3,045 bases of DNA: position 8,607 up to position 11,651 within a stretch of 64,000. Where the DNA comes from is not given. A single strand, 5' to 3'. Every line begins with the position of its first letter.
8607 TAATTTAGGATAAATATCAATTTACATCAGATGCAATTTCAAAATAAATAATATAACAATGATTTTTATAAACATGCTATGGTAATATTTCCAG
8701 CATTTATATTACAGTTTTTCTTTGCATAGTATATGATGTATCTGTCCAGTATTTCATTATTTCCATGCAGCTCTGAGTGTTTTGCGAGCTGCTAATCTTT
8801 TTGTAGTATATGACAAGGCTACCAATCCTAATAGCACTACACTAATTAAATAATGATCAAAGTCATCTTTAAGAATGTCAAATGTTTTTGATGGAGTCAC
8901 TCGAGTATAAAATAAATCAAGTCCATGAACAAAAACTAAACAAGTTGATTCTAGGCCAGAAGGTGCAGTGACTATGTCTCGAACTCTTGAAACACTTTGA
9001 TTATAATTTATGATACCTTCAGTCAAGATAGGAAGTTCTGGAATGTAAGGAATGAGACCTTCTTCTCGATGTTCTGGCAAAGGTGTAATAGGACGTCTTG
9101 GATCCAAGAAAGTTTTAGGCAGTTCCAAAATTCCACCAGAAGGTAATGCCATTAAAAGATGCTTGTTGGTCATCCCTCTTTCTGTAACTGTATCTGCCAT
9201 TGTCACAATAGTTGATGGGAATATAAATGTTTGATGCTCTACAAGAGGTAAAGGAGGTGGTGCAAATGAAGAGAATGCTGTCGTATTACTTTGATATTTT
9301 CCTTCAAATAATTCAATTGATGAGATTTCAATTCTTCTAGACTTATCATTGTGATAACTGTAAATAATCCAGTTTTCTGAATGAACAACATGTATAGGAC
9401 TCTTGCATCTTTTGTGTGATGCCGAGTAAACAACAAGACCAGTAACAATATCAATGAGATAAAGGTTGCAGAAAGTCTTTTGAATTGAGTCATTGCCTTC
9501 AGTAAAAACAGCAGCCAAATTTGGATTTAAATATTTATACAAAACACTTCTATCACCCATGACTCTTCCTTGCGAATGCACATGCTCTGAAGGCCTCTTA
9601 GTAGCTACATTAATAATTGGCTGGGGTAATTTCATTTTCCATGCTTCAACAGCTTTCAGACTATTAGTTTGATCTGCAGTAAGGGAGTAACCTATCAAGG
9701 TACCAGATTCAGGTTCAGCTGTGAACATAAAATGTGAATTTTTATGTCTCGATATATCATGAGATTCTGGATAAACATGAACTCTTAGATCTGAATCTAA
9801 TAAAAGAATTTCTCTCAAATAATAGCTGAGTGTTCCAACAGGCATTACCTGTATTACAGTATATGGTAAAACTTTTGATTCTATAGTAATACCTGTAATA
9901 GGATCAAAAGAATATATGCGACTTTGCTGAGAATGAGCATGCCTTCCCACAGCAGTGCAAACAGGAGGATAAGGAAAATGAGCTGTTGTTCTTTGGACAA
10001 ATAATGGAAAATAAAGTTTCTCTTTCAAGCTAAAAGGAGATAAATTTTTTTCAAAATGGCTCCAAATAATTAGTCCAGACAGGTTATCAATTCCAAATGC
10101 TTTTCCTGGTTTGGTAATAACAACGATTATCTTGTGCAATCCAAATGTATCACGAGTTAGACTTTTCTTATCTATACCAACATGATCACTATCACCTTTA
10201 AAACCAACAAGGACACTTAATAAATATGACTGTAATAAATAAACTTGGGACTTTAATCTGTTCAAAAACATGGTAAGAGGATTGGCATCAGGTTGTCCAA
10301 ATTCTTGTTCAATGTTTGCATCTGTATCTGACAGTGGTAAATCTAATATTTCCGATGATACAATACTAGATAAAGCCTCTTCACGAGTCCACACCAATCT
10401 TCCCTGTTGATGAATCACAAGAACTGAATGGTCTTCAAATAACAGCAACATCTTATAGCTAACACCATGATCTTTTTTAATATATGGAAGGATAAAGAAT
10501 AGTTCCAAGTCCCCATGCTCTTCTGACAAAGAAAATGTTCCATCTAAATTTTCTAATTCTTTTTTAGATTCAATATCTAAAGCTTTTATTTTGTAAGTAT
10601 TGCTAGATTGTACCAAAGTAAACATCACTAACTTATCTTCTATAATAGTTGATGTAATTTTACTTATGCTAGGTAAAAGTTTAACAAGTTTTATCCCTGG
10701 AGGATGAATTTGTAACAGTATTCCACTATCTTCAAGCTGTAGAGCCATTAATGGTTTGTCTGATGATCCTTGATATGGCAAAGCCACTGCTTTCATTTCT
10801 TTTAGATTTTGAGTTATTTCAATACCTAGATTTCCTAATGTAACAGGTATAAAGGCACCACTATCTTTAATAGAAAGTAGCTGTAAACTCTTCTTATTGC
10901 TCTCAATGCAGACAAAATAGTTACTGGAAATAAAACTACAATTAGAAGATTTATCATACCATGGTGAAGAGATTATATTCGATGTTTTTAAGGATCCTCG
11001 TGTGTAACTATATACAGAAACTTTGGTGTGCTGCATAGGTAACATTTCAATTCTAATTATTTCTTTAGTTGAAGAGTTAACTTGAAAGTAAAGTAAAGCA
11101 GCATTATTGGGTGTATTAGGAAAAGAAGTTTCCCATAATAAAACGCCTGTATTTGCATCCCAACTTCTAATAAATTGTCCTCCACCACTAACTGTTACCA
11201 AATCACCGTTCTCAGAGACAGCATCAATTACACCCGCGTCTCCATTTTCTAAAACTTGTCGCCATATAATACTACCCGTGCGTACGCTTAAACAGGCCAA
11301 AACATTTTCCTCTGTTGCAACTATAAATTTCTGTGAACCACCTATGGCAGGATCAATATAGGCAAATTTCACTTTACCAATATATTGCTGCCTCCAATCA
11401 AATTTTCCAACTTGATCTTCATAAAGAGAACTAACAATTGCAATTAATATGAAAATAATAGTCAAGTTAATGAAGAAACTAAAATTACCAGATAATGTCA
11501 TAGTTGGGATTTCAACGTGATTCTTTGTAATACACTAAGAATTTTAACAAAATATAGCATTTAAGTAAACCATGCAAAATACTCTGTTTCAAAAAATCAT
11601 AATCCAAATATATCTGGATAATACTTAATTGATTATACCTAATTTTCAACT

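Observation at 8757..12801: EMC1 and NACA are both intronless and divergently arranged 643 bp apart in an intron-rich locus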

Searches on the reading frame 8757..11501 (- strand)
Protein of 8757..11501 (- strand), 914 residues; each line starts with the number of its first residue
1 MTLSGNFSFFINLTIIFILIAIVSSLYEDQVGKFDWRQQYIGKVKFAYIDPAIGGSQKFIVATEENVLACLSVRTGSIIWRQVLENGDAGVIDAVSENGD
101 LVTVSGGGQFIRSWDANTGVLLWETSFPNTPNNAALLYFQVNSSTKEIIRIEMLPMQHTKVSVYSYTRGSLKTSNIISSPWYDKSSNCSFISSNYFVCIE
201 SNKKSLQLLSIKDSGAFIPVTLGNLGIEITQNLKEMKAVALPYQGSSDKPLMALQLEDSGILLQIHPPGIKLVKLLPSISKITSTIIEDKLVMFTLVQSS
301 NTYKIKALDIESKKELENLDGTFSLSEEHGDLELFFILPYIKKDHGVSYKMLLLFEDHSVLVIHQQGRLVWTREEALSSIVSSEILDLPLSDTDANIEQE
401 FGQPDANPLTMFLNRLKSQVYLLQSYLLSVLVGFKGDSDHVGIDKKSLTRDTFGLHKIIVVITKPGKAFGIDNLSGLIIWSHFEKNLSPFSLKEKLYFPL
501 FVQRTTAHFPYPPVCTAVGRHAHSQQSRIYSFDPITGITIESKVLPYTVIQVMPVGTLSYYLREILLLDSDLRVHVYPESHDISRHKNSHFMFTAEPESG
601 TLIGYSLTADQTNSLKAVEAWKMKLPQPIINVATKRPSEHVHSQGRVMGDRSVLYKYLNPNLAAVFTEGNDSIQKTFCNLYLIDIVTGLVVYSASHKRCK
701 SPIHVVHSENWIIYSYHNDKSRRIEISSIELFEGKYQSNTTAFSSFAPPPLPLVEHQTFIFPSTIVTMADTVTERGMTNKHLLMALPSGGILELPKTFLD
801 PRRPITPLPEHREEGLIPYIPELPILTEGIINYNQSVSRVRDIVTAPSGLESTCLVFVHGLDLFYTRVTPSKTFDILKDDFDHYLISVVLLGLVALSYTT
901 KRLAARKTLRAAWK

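Call 3: search_protein_families(library=pfam, proteins=[window:8757-11501:-])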
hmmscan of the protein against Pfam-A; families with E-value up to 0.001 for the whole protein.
window:8757-11501:- (914 aa): 4 families
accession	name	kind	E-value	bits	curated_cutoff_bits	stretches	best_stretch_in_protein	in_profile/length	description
PF07774.18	EMC1_C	-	3.8e-73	246.1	27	1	708-913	1-214/214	ER membrane protein complex subunit 1, C-terminal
PF25293.1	Beta-prop_EMC1_N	-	3.8e-45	154.7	34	1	26-145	2-120/219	EMC1 N-terminal beta-propeller domain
PF13360.13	PQQ_2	-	7.5e-08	32.8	27.6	1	65-130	2-64/233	Outer membrane protein assembly factor BamB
PF13570.13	Beta-prop_ACSF4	-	0.0003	20.7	133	0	32-203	81-245/329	Beta-alanine-activating enzyme, beta-propeller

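Call 4: search_solved_structures(query=window:8757-11501:-, show_alignments=1)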
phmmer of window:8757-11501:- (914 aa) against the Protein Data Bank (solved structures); distinct sequences matched with E-value up to 0.001: 3.
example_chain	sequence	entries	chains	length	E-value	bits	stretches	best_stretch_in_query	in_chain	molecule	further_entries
6ww7_A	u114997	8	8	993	6.3e-203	679.5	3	299-914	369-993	ER membrane protein complex subunit 1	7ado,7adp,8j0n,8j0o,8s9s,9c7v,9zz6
8eoi_A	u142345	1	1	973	5.8e-202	676.4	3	299-914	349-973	ER membrane protein complex subunit 1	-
6wb9_1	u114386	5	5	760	9.2e-38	133.1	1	584-913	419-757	ER membrane protein complex subunit 1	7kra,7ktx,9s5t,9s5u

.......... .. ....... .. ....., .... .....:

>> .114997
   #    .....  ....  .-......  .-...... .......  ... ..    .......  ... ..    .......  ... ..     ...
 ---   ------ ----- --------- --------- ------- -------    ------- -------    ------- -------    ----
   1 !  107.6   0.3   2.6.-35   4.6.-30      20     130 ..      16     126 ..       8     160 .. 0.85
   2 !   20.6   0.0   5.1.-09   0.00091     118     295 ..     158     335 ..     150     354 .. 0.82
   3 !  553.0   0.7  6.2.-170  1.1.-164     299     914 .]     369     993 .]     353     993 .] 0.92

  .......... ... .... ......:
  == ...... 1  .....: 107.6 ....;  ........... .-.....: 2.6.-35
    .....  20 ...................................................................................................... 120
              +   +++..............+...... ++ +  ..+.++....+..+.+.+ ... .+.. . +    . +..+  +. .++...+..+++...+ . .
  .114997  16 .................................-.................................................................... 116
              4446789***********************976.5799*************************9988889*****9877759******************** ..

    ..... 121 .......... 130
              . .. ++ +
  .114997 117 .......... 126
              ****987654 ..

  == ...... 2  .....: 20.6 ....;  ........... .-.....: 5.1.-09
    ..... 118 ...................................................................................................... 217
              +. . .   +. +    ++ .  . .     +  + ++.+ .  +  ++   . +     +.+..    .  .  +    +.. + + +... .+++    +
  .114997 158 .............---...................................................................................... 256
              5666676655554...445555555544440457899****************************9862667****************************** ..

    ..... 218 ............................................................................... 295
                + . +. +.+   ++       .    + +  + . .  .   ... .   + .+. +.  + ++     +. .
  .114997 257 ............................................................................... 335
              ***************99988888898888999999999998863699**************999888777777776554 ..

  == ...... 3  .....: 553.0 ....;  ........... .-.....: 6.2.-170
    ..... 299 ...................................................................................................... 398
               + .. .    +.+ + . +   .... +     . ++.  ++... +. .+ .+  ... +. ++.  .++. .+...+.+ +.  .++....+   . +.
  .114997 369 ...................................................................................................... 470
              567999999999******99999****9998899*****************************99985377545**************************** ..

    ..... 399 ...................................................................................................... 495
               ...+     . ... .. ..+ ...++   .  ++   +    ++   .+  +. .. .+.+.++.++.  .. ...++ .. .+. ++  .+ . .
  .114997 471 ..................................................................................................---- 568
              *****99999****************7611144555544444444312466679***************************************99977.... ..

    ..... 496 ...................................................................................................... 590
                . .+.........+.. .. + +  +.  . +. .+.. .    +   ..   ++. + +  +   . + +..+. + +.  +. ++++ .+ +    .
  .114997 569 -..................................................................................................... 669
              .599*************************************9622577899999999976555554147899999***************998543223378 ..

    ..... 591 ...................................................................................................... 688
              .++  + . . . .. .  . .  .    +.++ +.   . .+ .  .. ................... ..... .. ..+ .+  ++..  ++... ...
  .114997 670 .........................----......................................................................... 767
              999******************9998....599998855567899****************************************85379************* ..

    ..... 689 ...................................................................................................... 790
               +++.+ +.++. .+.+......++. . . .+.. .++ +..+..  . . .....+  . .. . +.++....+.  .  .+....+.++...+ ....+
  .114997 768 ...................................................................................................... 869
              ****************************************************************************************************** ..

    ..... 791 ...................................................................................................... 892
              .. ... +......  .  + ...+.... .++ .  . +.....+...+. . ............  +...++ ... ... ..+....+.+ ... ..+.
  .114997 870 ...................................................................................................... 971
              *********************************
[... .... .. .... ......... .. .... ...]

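Call 9: find_homologous_proteins(query=window:8757-11501:-, max_evalue=1e-30)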
Query window:8757-11501:- (914 aa): 389 proteins with E <= 1e-30 among 8000 candidates; the best 120 are listed.
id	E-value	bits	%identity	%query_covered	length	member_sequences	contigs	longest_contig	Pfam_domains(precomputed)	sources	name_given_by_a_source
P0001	0.0e+0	1946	93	100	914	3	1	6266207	PF07774.20,PF13360.14,PF25293.2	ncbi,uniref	ncbi:unnamed protein product [Larinioides sclopetarius]|uniref:ER membrane protein complex subunit 1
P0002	0.0e+0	1811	85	98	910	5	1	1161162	PF07774.20,PF13360.14,PF25293.2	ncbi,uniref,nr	ncbi:ER membrane protein complex subunit 1 [Nephila pilipes]|uniref:ER membrane protein complex subu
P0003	0.0e+0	1799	85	99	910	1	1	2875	PF07774.20,PF13360.14,PF25293.2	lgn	-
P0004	0.0e+0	1770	83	100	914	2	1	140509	PF07774.20,PF13360.14,PF25293.2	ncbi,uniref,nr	ncbi:ER membrane protein complex subunit 1 [Caerostris extrusa]|uniref:ER membrane protein complex s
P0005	0.0e+0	1677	78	100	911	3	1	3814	PF07774.20,PF13360.14,PF25293.2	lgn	-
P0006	0.0e+0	1624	76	99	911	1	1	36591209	PF07774.20,PF13360.14,PF25293.2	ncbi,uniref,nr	ncbi:hypothetical protein JTE90_000129 [Oedothorax gibbosus]|uniref:ER membrane protein complex subu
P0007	0.0e+0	1548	73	99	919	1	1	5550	PF07774.20,PF13360.14,PF25293.2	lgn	-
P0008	0.0e+0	1528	71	100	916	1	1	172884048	PF07774.20,PF13360.14,PF25293.2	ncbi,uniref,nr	ncbi:ER membrane protein complex subunit 1-like [Uloborus diversus]|uniref:ER membrane protein compl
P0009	0.0e+0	1511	70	98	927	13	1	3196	PF07774.20,PF13360.14,PF25293.2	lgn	-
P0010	0.0e+0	1499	71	98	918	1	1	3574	PF07774.20,PF13360.14,PF25293.2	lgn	-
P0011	0.0e+0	1478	68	100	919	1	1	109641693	PF07774.20,PF13360.14,PF25293.2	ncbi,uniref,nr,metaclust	ncbi:ER membrane protein complex subunit 1 [Parasteatoda tepidariorum]|uniref:ER membrane protein co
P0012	0.0e+0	1465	70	99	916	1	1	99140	PF07774.20,PF13360.14,PF25293.2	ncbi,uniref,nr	ncbi:ER membrane protein complex subunit 1-like [Stegodyphus dumicola]|uniref:ER membrane protein co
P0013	0.0e+0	1291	62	98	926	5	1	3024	PF07774.20,PF13360.14,PF25293.2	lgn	-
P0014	0.0e+0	1158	56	99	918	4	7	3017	PF07774.20,PF13360.14,PF25293.2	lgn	-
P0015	0.0e+0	1145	57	99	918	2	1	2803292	PF07774.20,PF13360.14,PF25293.2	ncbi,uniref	ncbi:ER membrane protein complex subunit 1 [Centruroides vittatus]|uniref:ER membrane protein comple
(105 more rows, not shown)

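Call 10: find_encoding_contigs(protein=P0001, flank=10000, max_places=2)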
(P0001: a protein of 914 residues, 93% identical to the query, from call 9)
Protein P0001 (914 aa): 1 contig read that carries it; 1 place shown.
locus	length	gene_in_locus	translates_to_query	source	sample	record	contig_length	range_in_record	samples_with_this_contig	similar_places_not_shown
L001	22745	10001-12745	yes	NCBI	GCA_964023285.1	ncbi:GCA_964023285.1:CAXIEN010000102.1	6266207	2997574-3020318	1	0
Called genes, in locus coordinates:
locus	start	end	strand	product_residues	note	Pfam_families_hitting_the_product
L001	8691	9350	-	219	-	PF01849:NAC, PF19026:UBA_HYPK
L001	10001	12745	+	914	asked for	PF13360:PQQ_2 (faint), PF25293:Beta-prop_EMC1_N, PF07774:EMC1_C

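Call 11: find_encoding_contigs(protein=P0011, flank=10000, max_places=2)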
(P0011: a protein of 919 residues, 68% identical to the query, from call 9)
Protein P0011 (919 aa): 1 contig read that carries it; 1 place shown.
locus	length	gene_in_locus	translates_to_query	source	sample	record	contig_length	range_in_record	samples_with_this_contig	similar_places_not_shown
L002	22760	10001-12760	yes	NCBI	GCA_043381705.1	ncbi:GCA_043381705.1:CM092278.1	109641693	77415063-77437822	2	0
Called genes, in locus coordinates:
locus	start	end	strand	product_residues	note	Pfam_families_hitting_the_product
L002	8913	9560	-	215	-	PF01849:NAC, PF19026:UBA_HYPK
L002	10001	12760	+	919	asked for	PF13360:PQQ_2 (weak), PF25293:Beta-prop_EMC1_N, PF07774:EMC1_C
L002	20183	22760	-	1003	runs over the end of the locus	PF00501:AMP-binding, PF24807:WD40_CDC20-Fz (faint), PF13570:Beta-prop_ACSF4, PF23381:Beta-prop_IFT122_1st (faint), PF25171:Beta-prop_WDR36-Utp21_1st (faint), PF13360:PQQ_2 (weak), PF13360:PQQ_2, PF25292:Beta-prop_CGLA (weak), +2 more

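Call 12: find_encoding_contigs(protein=P0015, flank=10000, max_places=2)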
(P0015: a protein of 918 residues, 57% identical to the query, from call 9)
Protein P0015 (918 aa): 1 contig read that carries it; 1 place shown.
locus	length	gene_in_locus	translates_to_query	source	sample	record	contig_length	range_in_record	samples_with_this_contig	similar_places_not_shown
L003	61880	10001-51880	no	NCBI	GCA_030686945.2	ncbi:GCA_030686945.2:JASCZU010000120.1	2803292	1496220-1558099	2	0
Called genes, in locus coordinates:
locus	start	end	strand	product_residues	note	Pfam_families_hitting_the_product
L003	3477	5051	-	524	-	-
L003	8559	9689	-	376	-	PF03193:RsgA_GTPase (faint), PF00009:GTP_EFTU (weak), PF00350:Dynamin_N (faint), PF01926:MMR_HSR1, PF02421:FeoB_N, PF07650:KH_2 (weak)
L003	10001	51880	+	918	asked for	PF13360:PQQ_2 (weak), PF25293:Beta-prop_EMC1_N, PF07774:EMC1_C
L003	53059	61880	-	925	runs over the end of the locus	PF00093:VWC, PF07452:CHRD, PF00093:VWC, PF23334:VWC2L_2nd, PF00093:VWC, PF23334:VWC2L_2nd (weak)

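Call 16: find_encoding_contigs(protein=P0008, flank=10000, max_places=2)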
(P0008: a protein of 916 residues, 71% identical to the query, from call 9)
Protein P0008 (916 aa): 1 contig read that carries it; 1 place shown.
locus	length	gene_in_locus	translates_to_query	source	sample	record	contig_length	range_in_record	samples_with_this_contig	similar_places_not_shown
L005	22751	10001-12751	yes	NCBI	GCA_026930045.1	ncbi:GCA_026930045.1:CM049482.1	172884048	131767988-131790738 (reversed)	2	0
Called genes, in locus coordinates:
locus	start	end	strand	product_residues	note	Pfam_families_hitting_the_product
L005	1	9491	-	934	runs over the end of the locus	PF23381:Beta-prop_IFT122_1st, PF23393:Beta-prop_WDR90_POC16_2nd, PF23409:Beta-prop_EML, PF23414:Beta-prop_EML_2, PF23869:Beta-prop_WDR75_1st, PF24796:WDR55, PF24807:WD40_CDC20-Fz, PF24814:WD40_Prp19, +92 more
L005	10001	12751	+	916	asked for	PF13360:PQQ_2 (faint), PF25293:Beta-prop_EMC1_N, PF07774:EMC1_C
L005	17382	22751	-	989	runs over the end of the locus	PF00501:AMP-binding, PF23414:Beta-prop_EML_2 (faint), PF13570:Beta-prop_ACSF4, PF13360:PQQ_2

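Call 17: find_encoding_contigs(protein=P0012, flank=10000, max_places=2)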
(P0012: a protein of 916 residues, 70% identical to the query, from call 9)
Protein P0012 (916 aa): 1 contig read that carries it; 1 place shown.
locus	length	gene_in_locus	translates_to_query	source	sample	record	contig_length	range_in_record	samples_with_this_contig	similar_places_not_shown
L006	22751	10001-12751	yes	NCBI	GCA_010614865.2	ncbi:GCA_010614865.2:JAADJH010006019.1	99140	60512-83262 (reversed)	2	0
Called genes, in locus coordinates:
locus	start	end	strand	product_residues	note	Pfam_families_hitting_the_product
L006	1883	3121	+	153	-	PF05485:THAP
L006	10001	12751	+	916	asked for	PF13360:PQQ_2 (faint), PF25293:Beta-prop_EMC1_N, PF07774:EMC1_C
